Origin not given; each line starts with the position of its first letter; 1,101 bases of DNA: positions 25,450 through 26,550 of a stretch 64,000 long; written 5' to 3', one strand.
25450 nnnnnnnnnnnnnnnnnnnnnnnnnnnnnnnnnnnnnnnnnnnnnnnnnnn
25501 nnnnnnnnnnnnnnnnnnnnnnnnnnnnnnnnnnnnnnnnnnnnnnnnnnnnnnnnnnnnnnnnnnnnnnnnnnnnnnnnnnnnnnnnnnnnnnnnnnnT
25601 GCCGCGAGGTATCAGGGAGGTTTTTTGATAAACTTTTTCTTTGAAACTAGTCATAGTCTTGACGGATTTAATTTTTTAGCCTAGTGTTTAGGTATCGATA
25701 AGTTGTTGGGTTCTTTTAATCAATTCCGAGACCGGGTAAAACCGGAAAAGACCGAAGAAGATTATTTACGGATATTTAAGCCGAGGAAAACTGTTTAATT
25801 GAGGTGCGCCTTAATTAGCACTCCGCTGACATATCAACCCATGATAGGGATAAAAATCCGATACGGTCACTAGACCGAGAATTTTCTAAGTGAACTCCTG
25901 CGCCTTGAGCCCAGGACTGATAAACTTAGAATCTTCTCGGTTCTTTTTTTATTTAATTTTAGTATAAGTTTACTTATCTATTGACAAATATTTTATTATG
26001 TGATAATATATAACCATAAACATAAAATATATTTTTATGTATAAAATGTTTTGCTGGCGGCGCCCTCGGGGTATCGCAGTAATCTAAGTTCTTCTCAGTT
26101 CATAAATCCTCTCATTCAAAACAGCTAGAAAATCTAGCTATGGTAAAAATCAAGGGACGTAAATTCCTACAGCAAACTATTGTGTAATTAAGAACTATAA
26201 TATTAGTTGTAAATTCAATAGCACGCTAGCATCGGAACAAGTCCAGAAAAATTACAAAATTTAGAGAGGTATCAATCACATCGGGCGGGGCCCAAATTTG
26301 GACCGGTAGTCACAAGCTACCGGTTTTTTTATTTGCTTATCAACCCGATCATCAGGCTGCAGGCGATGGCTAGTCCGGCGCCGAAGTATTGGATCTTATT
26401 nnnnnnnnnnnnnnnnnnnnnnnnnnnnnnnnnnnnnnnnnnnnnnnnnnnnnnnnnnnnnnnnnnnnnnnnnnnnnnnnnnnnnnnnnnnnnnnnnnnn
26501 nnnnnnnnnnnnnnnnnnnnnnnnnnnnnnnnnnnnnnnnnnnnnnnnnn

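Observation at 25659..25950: Candidate ncRNA C: a structured ~255-nt unit ending in a 66-nt compound terminator hairpin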

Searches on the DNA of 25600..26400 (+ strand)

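Call 4: search_rna_families(source=window, start=25600, end=26400, threshold=evalue, max_evalue=10, show_alignments=4)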
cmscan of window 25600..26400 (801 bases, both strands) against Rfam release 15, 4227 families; matches with E-value up to 10: 5.
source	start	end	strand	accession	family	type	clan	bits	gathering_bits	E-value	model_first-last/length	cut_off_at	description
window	25880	25995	-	RF01589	plasmodium_snoR11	Gene; snRNA; snoRNA; HACA-box;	-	19.2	80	3.1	1-207/207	no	small nucleolar RNA snoR11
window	25864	25950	+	RF00111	SdsR_RyeB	Gene; sRNA;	CL00105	16.5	38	4.5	1-100/100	no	SdsR_RyeB RNA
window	25720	25760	+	RF02946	cow-rumen-1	Gene; sRNA;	-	13.7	53.4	5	1-61/61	no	cow-rumen-1 RNA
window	25777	25803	-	RF01985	ZEB2_AS1_2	Gene; lncRNA;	-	11.4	70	8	1-61/61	no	ZEB2 antisense RNA 1 conserved region 2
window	25991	26026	+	RF02350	psRNA6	Gene; sRNA;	-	8.7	60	8.8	1-333/333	no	Nitrosomonas sRNA psRNA6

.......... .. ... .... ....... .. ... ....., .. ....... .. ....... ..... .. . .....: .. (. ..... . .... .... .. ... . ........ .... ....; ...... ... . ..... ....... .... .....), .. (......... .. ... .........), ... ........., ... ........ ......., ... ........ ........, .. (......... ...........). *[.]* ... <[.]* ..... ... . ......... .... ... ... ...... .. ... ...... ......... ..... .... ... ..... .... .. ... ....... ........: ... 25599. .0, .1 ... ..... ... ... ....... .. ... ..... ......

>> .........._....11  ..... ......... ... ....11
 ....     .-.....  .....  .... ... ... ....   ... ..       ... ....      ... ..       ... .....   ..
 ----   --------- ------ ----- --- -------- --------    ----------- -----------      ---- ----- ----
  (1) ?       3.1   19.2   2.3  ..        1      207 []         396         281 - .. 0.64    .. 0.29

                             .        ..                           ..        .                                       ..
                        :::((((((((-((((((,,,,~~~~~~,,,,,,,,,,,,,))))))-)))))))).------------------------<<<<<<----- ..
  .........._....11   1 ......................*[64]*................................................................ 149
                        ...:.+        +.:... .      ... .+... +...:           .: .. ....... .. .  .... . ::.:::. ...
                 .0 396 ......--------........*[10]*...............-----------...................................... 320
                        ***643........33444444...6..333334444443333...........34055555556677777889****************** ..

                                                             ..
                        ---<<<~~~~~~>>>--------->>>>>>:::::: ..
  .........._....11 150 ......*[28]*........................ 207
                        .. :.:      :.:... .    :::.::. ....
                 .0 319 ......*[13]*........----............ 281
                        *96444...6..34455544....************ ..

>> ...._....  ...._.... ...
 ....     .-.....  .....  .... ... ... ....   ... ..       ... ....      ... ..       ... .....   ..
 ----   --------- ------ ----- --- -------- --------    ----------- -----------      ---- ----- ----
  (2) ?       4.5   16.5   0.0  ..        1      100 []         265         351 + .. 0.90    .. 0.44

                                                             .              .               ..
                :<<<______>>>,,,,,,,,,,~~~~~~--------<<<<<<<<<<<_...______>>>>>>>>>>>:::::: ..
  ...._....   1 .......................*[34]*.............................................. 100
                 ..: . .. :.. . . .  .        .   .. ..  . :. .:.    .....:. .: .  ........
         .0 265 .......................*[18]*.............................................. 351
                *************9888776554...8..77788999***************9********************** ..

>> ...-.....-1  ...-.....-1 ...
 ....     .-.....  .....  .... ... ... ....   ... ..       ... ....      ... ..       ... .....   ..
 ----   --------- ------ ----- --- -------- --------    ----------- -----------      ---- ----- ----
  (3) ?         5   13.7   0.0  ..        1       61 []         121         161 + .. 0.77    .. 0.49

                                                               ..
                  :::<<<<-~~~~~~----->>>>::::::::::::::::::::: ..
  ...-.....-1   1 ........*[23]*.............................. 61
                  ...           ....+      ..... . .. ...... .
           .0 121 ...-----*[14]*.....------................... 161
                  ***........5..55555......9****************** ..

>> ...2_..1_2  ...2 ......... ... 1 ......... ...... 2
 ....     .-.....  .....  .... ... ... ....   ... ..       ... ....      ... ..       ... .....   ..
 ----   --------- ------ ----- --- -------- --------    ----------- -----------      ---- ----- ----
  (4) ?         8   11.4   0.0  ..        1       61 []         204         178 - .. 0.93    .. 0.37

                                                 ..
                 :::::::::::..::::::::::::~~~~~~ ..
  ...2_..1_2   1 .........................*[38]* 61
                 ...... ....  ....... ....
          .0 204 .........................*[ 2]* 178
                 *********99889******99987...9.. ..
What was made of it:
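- On Any Rfam 15 family: The best scores in the gap are 19.2 and 16.5 bits, against thresholds of 80 and 38 (call 4).
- On 6S RNA: There is no Rfam 6S hit (call 4).
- Tried and rejected: The weak Rfam SdsR_RyeB hit (16.5 bits, E = 4.5) is only terminator likeness (call 4).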

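Call 37: build_rna_model(alignment_id=A4, structure=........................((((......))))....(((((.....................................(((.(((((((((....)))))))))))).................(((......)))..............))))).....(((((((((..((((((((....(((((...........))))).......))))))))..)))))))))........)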
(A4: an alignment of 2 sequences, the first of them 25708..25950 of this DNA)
Model R1 built from alignment A4 (2 sequences, 244 columns); structure: as given.
model positions 244; base pairs 46; branch points 3; effective number of sequences 1.09; information 0.59 bits per position. Calibrated on 0.2 Mb of random sequence (short: E-values are rough).
structure used (alignment columns):
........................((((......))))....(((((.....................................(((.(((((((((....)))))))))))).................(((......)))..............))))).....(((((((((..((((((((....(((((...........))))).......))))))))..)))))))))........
